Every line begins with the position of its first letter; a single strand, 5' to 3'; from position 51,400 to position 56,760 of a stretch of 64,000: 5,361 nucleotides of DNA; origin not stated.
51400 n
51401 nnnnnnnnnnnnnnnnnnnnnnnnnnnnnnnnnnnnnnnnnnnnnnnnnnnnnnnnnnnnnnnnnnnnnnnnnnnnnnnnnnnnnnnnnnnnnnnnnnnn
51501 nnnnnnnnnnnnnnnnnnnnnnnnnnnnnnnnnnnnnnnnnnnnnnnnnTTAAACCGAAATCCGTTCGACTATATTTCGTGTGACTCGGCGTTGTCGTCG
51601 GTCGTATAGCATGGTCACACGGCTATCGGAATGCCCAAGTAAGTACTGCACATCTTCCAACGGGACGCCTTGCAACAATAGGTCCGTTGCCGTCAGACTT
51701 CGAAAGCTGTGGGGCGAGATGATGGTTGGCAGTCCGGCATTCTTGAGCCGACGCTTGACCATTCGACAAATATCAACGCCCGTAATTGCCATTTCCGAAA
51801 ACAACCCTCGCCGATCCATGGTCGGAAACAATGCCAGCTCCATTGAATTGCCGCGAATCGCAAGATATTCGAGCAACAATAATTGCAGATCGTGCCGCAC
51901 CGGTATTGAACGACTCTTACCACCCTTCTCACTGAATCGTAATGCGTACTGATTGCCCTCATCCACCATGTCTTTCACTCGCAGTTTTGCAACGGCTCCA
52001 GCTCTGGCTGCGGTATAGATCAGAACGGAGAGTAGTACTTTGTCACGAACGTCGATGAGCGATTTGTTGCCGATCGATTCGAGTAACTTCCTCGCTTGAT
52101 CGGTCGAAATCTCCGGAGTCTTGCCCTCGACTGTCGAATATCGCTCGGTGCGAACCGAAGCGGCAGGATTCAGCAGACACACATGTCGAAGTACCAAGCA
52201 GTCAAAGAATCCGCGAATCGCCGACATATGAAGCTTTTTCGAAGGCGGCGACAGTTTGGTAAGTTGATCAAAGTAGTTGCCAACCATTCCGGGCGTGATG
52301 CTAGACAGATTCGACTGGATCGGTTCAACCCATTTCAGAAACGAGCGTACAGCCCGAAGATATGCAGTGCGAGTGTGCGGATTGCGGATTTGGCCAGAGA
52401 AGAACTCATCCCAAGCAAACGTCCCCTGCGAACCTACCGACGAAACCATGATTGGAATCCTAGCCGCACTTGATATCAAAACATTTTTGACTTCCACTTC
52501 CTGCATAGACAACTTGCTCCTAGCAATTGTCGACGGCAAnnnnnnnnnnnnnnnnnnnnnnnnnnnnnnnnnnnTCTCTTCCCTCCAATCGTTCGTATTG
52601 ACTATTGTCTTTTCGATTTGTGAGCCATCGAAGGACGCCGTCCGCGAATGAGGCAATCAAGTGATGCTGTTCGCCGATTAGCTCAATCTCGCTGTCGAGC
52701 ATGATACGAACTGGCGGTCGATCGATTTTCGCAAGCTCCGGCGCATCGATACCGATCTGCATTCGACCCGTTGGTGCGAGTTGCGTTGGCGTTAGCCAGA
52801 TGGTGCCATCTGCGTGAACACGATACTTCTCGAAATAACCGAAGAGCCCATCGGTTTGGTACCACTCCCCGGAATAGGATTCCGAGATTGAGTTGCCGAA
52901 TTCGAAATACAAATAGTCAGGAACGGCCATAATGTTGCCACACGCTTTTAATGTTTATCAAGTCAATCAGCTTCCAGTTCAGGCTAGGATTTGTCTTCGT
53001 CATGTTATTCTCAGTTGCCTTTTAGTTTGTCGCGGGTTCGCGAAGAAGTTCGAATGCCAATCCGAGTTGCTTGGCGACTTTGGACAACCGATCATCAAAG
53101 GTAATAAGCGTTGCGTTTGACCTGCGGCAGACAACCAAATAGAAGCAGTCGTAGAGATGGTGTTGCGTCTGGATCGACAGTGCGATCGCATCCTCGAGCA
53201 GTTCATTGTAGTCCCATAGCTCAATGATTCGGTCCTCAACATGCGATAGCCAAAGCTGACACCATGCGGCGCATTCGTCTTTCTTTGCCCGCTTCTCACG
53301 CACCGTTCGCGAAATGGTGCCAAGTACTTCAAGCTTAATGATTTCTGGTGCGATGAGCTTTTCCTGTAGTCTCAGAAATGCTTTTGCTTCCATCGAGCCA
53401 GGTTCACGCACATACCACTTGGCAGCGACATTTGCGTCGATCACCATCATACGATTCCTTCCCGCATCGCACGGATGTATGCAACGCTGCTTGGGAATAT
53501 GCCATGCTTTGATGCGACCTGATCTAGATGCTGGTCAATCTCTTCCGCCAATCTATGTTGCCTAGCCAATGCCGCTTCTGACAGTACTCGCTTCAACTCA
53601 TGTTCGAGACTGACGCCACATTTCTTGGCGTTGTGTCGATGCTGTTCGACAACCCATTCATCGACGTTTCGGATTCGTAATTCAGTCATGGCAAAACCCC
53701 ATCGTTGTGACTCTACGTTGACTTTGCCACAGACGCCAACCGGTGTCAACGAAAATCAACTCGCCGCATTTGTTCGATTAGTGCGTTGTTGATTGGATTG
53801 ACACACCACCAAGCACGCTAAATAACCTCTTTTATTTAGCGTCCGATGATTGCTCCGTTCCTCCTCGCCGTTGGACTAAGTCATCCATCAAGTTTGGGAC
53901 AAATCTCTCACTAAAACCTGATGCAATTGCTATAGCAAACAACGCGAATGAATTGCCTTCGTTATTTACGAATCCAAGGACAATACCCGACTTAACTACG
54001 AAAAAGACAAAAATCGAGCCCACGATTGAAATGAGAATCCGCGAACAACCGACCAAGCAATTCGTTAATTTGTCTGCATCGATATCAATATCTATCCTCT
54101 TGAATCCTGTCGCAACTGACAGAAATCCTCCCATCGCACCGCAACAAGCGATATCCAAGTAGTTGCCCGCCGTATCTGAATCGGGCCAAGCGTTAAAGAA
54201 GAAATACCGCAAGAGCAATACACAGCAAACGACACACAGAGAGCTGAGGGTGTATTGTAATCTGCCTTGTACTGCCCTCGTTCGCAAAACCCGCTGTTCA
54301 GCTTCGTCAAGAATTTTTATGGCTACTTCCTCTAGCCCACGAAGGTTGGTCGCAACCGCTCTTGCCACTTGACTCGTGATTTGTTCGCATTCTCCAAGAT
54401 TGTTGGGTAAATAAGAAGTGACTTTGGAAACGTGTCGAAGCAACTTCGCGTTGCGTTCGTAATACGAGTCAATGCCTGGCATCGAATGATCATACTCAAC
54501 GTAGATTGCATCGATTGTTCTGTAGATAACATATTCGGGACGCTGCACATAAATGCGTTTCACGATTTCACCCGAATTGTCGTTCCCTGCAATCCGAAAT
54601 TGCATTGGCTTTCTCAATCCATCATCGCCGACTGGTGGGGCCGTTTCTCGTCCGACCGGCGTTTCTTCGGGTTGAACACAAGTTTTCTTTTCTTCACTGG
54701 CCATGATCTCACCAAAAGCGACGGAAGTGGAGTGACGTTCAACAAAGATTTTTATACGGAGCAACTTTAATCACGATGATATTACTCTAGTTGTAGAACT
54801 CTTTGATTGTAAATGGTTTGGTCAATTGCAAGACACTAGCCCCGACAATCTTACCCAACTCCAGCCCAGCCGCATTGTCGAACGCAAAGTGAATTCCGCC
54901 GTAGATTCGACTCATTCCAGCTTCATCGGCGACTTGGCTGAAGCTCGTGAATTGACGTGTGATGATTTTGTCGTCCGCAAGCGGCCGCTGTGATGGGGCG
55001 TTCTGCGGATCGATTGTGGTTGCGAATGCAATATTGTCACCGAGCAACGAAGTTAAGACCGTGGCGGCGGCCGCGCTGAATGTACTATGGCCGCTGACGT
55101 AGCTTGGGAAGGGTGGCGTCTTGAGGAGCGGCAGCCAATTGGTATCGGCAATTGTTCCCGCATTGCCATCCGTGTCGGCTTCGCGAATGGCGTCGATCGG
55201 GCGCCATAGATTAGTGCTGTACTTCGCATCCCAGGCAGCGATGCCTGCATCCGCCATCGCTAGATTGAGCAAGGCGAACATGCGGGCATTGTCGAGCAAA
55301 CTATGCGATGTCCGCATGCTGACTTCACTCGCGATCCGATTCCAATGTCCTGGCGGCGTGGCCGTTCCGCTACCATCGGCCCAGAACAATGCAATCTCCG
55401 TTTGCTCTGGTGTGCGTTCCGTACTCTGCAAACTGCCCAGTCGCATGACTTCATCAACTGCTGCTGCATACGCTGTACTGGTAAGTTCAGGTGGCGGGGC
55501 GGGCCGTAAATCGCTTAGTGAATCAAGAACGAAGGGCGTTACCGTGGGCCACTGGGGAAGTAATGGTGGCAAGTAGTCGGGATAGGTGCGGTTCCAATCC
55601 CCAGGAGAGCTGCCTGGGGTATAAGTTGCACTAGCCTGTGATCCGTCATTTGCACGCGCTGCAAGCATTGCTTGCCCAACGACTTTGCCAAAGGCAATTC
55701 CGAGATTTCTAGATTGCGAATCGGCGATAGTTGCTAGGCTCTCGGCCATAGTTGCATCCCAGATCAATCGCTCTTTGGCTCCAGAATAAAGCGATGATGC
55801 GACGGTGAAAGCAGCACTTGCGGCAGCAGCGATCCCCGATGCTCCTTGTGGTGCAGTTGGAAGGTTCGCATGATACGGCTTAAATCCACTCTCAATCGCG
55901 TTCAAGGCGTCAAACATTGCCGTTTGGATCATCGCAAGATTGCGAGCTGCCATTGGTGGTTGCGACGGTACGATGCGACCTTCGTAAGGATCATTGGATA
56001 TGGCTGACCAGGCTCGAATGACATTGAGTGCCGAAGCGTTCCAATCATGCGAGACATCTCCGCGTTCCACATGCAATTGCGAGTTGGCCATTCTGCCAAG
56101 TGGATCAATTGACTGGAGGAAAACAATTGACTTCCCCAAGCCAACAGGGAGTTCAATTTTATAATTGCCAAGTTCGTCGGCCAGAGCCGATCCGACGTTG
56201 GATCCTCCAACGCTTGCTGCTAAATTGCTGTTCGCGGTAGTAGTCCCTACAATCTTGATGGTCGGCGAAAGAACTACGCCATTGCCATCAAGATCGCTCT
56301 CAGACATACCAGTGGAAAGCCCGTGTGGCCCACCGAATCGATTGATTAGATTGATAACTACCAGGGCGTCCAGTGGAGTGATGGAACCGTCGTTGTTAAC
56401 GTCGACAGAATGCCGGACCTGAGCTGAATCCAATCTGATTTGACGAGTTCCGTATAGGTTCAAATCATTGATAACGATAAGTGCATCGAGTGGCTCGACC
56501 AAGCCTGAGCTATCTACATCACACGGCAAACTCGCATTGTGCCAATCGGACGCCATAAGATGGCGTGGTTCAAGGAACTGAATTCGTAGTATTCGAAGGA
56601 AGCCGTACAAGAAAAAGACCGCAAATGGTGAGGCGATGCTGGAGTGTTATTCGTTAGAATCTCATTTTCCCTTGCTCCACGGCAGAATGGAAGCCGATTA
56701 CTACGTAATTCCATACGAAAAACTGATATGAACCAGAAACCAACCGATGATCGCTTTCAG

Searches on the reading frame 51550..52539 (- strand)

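Call 14: search_protein_families(library=pfam, proteins=[window:51550-52539:-], max_evalue=0.001)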
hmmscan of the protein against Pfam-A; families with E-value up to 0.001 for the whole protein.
window:51550-52539:- (329 aa): 3 families
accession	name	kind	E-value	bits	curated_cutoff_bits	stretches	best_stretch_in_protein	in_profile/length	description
PF00589.27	Phage_integrase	-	2.2e-21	76.8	27.1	1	145-315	4-168/172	Phage integrase family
PF02899.23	Phage_int_SAM_1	-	5e-08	33.5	22.3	1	53-118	15-82/83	Phage integrase, N-terminal SAM-like domain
PF13495.12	Phage_int_SAM_4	-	0.00042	21.1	27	1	54-115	16-78/85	Phage integrase, N-terminal SAM-like domain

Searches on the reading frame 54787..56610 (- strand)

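Call 14: search_protein_families(library=pfam, proteins=[window:54787-56610:-], max_evalue=0.001)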
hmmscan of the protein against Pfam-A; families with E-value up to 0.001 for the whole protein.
window:54787-56610:- (607 aa): 4 families
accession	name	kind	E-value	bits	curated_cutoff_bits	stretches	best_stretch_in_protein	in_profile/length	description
PF00404.24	Dockerin_1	-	1.2e-15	57.8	22.9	2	31-90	3-57/57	Dockerin type I domain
PF01569.27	PAP2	-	2.1e-11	44.1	27.2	1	448-597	5-125/130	PAP2 superfamily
PF22778.2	VCPO_2nd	-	3.5e-07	30.9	27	1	445-590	3-160/177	VCPO second helical-bundle domain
PF17897.7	VCPO_N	-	6.7e-06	26.5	29.3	1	190-335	18-173/216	Vanadium chloroperoxidase N-terminal domain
